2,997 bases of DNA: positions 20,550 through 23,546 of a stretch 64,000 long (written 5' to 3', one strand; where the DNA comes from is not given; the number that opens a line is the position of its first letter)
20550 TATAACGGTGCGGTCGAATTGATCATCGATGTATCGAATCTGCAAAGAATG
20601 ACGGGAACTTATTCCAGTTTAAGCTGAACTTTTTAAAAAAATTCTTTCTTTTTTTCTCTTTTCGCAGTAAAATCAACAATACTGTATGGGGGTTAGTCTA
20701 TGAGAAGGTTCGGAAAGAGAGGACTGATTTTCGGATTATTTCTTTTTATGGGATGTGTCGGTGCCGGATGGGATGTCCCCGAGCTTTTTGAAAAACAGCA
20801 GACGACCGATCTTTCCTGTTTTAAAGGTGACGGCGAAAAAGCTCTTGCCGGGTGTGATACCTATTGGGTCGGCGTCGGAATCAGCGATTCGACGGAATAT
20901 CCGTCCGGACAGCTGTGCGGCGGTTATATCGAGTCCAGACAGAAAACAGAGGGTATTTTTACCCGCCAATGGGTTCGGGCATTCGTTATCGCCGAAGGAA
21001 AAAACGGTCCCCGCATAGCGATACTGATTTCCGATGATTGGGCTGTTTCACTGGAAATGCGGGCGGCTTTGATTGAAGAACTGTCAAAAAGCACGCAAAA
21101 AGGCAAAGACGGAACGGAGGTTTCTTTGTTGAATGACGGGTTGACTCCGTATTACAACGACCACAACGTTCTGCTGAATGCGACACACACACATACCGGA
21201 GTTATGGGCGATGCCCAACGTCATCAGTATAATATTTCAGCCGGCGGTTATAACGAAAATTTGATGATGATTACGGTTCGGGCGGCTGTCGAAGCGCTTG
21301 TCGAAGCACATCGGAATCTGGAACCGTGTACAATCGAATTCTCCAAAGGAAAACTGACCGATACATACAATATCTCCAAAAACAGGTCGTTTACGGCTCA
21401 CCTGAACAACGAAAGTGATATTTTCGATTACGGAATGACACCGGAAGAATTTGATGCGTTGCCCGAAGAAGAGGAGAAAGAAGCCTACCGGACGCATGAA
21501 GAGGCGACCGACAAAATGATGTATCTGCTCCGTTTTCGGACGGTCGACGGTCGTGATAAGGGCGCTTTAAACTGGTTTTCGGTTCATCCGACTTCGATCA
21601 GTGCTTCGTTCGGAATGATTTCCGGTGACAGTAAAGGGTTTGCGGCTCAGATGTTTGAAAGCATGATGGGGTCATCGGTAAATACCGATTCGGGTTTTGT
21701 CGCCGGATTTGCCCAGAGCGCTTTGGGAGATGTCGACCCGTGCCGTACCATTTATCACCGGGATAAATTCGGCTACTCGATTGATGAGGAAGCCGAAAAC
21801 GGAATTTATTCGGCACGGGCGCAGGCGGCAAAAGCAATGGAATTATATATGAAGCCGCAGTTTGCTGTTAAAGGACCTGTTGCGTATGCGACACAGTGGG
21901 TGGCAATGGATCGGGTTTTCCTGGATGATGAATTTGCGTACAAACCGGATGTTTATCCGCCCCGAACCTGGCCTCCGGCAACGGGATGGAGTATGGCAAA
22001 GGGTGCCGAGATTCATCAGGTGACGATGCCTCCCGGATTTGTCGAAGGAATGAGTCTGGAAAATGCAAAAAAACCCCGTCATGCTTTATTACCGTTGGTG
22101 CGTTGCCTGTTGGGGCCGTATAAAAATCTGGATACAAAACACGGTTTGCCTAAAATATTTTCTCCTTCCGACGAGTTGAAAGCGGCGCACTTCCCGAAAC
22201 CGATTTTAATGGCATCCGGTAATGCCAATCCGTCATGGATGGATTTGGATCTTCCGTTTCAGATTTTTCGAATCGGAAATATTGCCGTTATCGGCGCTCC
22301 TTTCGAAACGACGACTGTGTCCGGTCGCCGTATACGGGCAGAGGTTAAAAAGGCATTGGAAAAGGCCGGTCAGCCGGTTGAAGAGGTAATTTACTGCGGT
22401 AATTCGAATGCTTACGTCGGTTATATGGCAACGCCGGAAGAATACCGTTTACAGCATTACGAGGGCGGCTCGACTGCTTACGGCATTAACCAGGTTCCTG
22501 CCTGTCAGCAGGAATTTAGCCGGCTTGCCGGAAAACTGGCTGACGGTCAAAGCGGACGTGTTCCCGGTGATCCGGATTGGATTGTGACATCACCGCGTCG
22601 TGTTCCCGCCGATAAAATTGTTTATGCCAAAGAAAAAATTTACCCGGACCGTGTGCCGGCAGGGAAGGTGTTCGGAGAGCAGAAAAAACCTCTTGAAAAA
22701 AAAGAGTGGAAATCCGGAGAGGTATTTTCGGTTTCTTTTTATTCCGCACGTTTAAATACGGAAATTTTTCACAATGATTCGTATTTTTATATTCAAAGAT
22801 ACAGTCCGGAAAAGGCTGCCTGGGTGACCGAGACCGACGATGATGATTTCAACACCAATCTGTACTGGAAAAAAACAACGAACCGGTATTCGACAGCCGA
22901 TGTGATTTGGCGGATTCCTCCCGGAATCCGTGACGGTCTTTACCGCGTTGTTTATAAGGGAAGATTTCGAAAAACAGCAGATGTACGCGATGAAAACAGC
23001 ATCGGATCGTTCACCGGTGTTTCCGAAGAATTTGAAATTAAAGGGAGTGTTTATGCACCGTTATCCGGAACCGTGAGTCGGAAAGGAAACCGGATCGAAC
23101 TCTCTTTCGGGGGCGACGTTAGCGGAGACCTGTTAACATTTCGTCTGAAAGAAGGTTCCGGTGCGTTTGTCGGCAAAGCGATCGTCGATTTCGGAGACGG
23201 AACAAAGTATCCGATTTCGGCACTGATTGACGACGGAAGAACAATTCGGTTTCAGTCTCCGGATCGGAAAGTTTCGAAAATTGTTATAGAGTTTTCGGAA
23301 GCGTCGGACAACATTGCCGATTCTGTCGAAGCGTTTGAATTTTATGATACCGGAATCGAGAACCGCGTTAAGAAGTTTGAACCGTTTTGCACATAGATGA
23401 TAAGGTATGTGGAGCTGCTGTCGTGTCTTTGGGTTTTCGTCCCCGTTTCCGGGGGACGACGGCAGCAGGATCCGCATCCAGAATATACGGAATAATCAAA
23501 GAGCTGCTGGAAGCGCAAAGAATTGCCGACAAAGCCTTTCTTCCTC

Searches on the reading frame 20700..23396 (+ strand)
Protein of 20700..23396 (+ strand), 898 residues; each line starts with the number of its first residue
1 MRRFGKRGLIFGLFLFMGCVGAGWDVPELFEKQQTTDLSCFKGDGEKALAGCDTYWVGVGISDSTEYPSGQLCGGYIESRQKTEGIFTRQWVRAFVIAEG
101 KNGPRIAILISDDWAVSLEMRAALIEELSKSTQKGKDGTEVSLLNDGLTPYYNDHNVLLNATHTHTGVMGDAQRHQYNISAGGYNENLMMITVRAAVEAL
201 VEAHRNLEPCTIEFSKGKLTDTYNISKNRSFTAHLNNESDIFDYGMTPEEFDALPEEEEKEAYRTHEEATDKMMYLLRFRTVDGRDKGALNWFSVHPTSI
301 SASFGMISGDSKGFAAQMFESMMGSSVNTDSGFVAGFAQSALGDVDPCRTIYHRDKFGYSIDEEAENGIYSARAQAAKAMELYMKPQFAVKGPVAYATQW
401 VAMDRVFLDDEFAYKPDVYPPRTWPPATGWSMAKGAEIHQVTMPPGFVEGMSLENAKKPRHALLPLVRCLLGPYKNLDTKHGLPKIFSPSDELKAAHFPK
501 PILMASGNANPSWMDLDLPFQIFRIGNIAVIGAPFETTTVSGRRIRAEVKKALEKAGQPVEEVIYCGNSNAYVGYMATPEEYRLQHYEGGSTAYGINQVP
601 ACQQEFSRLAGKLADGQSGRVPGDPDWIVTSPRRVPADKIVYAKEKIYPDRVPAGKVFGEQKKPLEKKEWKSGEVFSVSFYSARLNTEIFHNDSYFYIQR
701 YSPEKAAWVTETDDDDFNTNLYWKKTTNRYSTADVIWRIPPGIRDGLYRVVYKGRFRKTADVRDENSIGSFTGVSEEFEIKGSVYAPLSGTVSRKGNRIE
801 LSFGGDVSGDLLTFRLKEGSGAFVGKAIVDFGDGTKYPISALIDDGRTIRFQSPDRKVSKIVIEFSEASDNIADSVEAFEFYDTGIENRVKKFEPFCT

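Call 63: search_protein_families(library=pfam, proteins=[window:20700-23396:+], max_evalue=0.00001)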
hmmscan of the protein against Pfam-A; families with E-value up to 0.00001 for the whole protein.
window:20700-23396:+ (898 aa): 2 families
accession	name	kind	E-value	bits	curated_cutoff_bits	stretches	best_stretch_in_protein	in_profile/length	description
PF04734.18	Ceramidase_alk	-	1.1e-96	325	32.1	1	55-604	1-509/509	Neutral/alkaline non-lysosomal ceramidase, N-terminal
PF17048.11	Ceramidse_alk_C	-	2.9e-24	86.2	30.5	1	631-780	21-169/169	Neutral/alkaline non-lysosomal ceramidase, C-terminal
